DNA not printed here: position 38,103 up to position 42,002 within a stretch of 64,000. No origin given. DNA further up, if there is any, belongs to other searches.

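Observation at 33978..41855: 2625-aa secreted, cysteine-rich giant protein with eukaryote-like sushi/CCP-type Cys-Trp modules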

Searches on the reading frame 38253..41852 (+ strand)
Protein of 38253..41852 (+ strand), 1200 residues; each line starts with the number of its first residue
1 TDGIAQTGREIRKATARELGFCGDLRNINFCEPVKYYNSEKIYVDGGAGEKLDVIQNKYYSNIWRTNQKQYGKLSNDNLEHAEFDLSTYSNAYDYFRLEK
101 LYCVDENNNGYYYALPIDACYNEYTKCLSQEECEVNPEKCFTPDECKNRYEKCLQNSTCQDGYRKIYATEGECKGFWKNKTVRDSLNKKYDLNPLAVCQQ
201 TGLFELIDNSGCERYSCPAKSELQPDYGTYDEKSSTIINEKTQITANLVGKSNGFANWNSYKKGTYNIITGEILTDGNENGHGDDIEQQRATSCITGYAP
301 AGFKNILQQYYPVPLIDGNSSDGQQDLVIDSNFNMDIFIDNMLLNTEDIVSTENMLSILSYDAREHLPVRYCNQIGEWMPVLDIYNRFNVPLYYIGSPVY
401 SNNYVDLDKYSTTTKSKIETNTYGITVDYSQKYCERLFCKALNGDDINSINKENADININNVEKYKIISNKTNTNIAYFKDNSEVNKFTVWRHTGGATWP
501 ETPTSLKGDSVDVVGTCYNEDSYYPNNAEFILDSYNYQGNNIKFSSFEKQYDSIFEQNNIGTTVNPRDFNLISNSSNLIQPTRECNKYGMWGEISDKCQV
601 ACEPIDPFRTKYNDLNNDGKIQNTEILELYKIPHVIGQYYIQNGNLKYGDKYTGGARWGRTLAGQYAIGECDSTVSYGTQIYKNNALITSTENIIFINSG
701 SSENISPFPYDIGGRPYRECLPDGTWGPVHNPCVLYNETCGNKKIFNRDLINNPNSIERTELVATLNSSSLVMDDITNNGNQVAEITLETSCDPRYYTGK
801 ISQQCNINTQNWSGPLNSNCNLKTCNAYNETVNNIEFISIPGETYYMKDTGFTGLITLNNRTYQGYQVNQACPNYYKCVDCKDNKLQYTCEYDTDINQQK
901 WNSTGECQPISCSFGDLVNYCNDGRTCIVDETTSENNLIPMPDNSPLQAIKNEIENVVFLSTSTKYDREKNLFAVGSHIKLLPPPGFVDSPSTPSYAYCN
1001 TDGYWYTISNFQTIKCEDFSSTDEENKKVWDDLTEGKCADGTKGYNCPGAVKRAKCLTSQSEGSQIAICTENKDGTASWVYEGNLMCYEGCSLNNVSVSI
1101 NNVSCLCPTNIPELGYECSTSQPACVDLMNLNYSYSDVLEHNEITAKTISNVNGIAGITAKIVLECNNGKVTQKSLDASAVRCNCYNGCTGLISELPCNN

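Call 23: search_solved_structures(query=A3, max_evalue=10, show_alignments=3)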
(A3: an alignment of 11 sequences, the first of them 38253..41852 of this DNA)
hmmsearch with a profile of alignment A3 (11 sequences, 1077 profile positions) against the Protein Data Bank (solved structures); distinct sequences matched with E-value up to 10: 9.
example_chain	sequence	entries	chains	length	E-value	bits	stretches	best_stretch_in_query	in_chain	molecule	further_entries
7d68_R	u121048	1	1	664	0.052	14.5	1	677-717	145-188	Glucagon-like peptide 2 receptor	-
9pwb_A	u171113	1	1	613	0.9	10.4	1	301-419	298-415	AP-2 complex subunit alpha-2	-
2vgl_A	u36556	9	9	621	0.92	10.4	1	301-419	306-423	ADAPTOR PROTEIN COMPLEX AP-2, ALPHA 2 SUBUNIT | ADAPTOR-RELATED PROTEIN COMPLEX 2, ALPHA 2 SUBUNIT | AP-2 complex subunit alpha-2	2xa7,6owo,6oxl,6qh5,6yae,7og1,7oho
6qh6_A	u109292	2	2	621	0.92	10.4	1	301-419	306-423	AP-2 complex subunit alpha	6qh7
2jkr_A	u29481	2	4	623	0.93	10.4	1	301-419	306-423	AP-2 COMPLEX SUBUNIT ALPHA-2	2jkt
4uqi_A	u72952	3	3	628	0.94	10.4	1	301-419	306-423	AP-2 COMPLEX SUBUNIT ALPHA-2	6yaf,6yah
7rw8_A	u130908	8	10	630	0.94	10.3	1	301-419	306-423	AP-2 complex subunit alpha-2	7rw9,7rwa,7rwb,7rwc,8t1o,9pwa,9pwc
6uri_A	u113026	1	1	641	0.97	10.3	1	301-419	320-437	AP-2 complex subunit alpha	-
6owt_A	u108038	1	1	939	1.7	9.5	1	301-419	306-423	AP-2 complex subunit alpha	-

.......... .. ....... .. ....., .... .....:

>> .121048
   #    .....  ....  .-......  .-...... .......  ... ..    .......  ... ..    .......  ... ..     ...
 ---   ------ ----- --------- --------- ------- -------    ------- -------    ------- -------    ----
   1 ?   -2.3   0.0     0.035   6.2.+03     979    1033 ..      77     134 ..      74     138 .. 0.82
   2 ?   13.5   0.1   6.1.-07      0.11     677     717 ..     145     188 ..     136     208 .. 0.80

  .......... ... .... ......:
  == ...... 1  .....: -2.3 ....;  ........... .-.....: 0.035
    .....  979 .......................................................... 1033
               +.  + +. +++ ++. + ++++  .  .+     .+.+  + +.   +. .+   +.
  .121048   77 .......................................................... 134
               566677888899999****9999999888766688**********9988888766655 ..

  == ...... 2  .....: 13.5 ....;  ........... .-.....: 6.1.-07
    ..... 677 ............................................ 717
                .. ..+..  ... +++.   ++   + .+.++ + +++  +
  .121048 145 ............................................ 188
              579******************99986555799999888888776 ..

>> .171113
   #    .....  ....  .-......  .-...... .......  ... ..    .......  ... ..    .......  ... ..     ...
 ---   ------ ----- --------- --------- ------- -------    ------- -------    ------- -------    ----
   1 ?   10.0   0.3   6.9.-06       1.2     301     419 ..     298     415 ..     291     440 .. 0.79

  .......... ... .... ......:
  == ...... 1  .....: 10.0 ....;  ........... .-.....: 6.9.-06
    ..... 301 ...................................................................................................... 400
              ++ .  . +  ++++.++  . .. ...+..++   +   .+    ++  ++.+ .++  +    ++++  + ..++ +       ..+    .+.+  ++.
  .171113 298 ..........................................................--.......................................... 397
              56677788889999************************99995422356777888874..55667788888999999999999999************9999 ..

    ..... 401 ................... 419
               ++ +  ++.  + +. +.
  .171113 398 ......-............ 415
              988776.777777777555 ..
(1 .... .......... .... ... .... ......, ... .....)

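Call 38: predict_structure(alignment_id=A3)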
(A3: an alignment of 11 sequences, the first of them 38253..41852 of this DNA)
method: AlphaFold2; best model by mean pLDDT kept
length: 1200 residues; sequences in the alignment: 11
mean_pLDDT: 45.0   pTM: 0.31
mean pLDDT of the five models: 45.0, 44.3, 44.3, 44.0, 43.4
residues with pLDDT >= 90: 14; 70-90: 256; 50-70: 185; < 50: 745
segments of 3 or more residues with pLDDT < 50: 1-99, 108-111, 170-180, 191-406, 411-428, 430-739, 747-762, 768-782, 824-867, 897-899
pLDDT, mean of each block of 10 residues (from residue 1): 24 24 26 26 24 26 22 22 27 36 59 54 72 61 69 62 59 30 54 33 27 23 30 26 24 22 28 28 21 19 23 28 31 29 25 30 25 22 40 29 43 44 35 25 25 32 39 35 30 20 23 19 22 25 25 24 24 22 24 25 26 32 27 24 29 21 20 32 39 35 25 23 25 31 52 32 51 38 58 59 67 67 43 24 24 24 40 77 64 50 75 88 78 67 84 82 81 89 83 83 87 79 62 86 87 82 85 80 81 67 73 63 74 71 79 80 79 65 77 65
secondary structure, 60 per line:
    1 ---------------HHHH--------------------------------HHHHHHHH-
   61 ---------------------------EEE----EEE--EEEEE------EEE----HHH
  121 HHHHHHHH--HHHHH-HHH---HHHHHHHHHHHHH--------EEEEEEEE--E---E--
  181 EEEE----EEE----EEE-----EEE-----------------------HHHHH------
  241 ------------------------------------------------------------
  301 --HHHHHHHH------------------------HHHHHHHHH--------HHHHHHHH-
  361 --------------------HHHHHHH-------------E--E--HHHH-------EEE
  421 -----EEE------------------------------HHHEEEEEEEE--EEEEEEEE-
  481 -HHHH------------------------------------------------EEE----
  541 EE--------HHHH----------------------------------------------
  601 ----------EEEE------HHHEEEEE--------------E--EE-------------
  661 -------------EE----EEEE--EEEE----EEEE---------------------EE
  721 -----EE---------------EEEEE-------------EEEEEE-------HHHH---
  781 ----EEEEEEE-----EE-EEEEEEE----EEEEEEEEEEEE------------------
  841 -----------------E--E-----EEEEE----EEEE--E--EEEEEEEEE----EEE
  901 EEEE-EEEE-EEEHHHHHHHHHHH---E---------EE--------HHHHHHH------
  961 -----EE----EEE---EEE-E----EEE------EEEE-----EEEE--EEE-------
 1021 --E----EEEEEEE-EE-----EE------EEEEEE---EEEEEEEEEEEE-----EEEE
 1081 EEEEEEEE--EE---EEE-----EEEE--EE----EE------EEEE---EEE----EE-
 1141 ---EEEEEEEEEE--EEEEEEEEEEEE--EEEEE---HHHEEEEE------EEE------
elements in order (helices of 4 or more, strands of 3 or more residues): H16-19 H52-59 E88-90 E95-97 E100-104 E111-113 H118-128 H131-135 H143-155 E164-171 E181-184 E189-191 E196-198 E204-206 H230-234 H303-310 H335-343 H352-359 H381-387 H407-410 E418-420 E426-428 E462-469 E472-479 H482-485 E534-536 H551-554 E611-614 E624-628 E680-683 E686-689 E694-697 E743-747 E761-766 H774-777 E785-791 E800-806 E811-822 E867-871 E876-879 E885-893 E898-904 E906-909 E911-913 H914-924 H948-954 E972-974 E978-980 E987-989 E996-999 E1005-1008 E1011-1013 E1028-1034 E1051-1056 E1060-1071 E1077-1088 E1096-1098 E1104-1107 E1124-1127 E1131-1133 E1144-1153 E1156-1167 E1170-1174 E1181-1185 E1192-1194

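Call 40: fold_search(model_id=the predicted structure, library=pdb)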
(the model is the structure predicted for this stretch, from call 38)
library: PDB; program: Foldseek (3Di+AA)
matches with E <= 10: 462; with E <= 0.001: 12
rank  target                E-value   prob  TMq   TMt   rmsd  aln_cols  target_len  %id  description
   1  1ojv_B                2.0e-05  1.00  0.09  0.34  14.1       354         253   12  Decay accelerating factor (CD55): the structure of an intact human complement regulator. (released 2004-01-07)
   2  5fob_C                2.6e-05  1.00  0.09  0.30  10.8       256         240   14  Crystal Structure of Human Complement C3b in complex with Smallpox Inhibitor of Complement (SPICE) (released 2016-04-06)
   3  1ojw_A                3.2e-05  1.00  0.08  0.29  15.0       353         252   12  Decay accelerating factor (CD55): the structure of an intact human complement regulator. (released 2004-01-07)
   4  1ojv_A                4.0e-05  1.00  0.09  0.33  14.4       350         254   12  Decay accelerating factor (CD55): the structure of an intact human complement regulator. (released 2004-01-07)
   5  1ojw_B                4.4e-05  1.00  0.09  0.32  14.5       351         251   12  Decay accelerating factor (CD55): the structure of an intact human complement regulator. (released 2004-01-07)
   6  1ojy_C                6.1e-05  1.00  0.09  0.34  14.4       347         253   12  Decay accelerating factor (cd55): the structure of an intact human complement regulator. (released 2004-01-07)
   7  6ilj_E                1.2e-04  1.00  0.09  0.38  10.0       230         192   13  Cryo-EM structure of Echovirus 6 complexed with its attachment receptor CD55 at PH 5.5 (released 2019-05-15)
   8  7do4_B                1.4e-04  1.00  0.10  0.35  13.3       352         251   11  Crystal structure of CD97-CD55 complex (released 2021-09-22)
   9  3o8e_B                2.1e-04  0.97  0.07  0.23  16.6       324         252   14  Structure of extracelllar portion of CD46 in complex with Adenovirus type 11 knob (released 2010-10-13)
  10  8cjv_B                2.9e-04  1.00  0.08  0.34  11.4       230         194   13  Structure of bovine CD46 ectodomain (SCR 1-4) (released 2023-07-12)
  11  7vy5_E                3.4e-04  1.00  0.07  0.49   5.7       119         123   18  Coxsackievirus B3 (VP3-234Q) incubation with CD55 at pH7.4 (released 2022-01-19)
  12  7vy6_E                4.2e-04  1.00  0.08  0.53   4.6       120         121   18  Coxsackievirus B3(VP3-234N) incubate with CD55 at pH7.4 (released 2022-01-19)
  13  3o8e_D                1.2e-03  0.96  0.07  0.25  16.2       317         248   14  Structure of extracelllar portion of CD46 in complex with Adenovirus type 11 knob (released 2010-10-13)
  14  5ezo_A                1.9e-02  0.08  0.03  0.10  37.2       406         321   10  Crystal Structure of PfCyRPA in complex with an invasion-inhibitory antibody Fab. (released 2017-01-11)
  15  3l89_Q                2.2e-02  1.00  0.07  0.54   4.9       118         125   15  Human Adenovirus type 21 knob in complex with domains SCR1 and SCR2 of CD46 (membrane cofactor protein, MCP) (released 2010-04-14)
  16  6xi3                  2.7e-02  0.14  0.08  0.16  19.4       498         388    9  Crystal structure of tetra-tandem repeat in extending region of large adhesion protein (released 2020-10-14)
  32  4m00_A                1.4e-01  0.08  0.07  0.13  26.8       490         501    8  Crystal structure of the ligand binding region of staphylococcal adhesion SraP (released 2014-06-18)
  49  4p99_A                2.6e-01  0.06  0.06  0.12  19.2       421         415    8  Ca2+-stabilized adhesin helps an Antarctic bacterium reach out and bind ice (released 2014-06-18)
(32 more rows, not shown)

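Call 42: search_protein_representatives(alignment_id=A3)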
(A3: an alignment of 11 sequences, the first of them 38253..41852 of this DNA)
Query: 11 sequences, 1077 profile positions. Proteins with E-value up to 0.001 (for the whole library): 46; up to 1e-10: 27; up to 1e-30: 18. The best 46 are listed.
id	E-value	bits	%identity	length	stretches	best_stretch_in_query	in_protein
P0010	0.0e+00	1715.5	-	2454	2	1-1077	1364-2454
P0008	0.0e+00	1660.5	-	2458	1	3-1053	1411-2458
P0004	0.0e+00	1650.9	-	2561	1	1-1076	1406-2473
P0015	7.2e-253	858.4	-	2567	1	4-1059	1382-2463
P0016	2.2e-209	714.4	-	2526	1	4-1064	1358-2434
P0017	6.8e-107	375.1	-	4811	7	2-403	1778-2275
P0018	3.1e-98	346.4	-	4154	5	5-450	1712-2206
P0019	2.7e-94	333.4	-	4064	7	5-230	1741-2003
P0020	1.5e-81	291.1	-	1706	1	3-330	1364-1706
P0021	1.1e-77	278.4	-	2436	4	443-636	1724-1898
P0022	1.8e-58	214.8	-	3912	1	10-715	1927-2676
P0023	3.1e-50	187.5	-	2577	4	130-502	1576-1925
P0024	5.5e-50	186.7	-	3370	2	11-411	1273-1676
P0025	2.6e-37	144.7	-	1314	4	129-468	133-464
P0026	8.5e-37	143.0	-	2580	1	10-743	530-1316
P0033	1.4e-19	86.0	-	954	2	245-593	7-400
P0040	4.5e-10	54.5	-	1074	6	128-227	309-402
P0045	1.9e-08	49.2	-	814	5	679-713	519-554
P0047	3.9e-08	48.1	-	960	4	104-227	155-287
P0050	1.2e-05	39.8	-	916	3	127-222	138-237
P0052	2.0e-04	35.8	-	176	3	675-715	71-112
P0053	2.8e-04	35.3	-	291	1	669-717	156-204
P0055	7.6e-04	33.9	-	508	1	666-715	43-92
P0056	8.1e-04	33.8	-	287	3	679-710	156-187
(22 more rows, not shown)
